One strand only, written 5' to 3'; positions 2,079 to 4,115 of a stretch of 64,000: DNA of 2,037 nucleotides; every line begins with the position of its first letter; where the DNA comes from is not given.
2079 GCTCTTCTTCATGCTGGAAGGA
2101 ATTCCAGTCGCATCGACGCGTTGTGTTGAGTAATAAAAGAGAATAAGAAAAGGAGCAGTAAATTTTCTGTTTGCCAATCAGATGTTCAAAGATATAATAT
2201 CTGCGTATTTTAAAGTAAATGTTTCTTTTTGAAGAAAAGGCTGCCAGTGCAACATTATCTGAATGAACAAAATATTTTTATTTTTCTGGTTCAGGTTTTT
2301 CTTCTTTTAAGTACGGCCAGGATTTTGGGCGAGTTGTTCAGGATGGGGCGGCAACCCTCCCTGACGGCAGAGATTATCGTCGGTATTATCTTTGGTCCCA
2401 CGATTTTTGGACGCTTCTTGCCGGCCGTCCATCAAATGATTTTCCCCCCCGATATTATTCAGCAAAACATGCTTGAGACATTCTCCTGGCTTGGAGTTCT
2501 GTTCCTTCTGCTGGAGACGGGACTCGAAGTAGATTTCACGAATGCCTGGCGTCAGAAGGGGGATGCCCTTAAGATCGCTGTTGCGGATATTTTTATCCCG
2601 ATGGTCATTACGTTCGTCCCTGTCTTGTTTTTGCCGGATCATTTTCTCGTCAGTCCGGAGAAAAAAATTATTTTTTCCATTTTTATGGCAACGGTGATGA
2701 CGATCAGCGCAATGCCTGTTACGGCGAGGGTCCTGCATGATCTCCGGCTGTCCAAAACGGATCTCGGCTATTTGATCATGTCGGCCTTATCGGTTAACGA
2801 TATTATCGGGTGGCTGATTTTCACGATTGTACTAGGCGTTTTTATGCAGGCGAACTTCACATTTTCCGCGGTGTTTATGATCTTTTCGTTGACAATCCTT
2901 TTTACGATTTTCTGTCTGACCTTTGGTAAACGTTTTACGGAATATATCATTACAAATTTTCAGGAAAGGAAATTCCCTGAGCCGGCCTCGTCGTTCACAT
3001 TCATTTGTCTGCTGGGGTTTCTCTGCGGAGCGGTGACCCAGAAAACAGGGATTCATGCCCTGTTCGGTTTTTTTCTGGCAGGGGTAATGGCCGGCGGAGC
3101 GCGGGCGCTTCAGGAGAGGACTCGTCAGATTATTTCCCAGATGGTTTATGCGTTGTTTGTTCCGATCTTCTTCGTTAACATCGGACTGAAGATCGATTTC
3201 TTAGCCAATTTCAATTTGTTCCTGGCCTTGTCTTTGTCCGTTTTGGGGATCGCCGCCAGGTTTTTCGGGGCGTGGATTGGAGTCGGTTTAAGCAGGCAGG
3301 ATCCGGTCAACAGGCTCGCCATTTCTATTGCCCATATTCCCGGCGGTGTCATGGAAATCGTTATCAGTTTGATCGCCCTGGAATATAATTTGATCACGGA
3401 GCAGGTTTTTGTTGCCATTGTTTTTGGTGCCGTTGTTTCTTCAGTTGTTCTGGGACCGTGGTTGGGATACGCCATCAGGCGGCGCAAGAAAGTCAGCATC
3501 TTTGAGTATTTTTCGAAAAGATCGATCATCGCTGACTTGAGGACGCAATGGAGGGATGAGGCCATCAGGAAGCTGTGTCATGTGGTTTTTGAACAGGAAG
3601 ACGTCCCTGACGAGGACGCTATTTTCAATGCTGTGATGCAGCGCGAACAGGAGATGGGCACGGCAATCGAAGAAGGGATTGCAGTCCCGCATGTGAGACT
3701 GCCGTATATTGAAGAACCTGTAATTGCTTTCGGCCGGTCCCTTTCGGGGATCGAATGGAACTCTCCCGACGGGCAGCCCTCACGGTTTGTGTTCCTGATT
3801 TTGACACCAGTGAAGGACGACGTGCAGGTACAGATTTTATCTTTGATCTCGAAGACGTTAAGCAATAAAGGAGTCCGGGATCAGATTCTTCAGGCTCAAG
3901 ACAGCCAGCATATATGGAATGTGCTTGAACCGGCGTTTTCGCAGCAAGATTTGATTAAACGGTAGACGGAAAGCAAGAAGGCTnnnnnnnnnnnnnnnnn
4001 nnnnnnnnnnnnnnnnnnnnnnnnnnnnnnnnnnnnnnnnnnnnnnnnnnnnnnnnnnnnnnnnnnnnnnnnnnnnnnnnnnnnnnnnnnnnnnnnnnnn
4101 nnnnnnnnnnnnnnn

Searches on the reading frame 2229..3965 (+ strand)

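Call 7: search_protein_families(library=pfam, proteins=[window:2229-3965:+], max_evalue=0.001)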
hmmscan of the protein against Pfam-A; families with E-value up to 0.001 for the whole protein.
window:2229-3965:+ (578 aa): 2 families
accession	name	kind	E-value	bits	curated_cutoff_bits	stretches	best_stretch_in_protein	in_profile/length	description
PF00999.27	Na_H_Exchanger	-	2.9e-45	155.2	26.2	1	27-412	4-373/375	Sodium/hydrogen exchanger, transmembrane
PF00359.27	PTS_EIIA_2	-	1.7e-29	103.1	27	1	427-567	2-142/144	Phosphoenolpyruvate-dependent sugar phosphotransferase system, EIIA 2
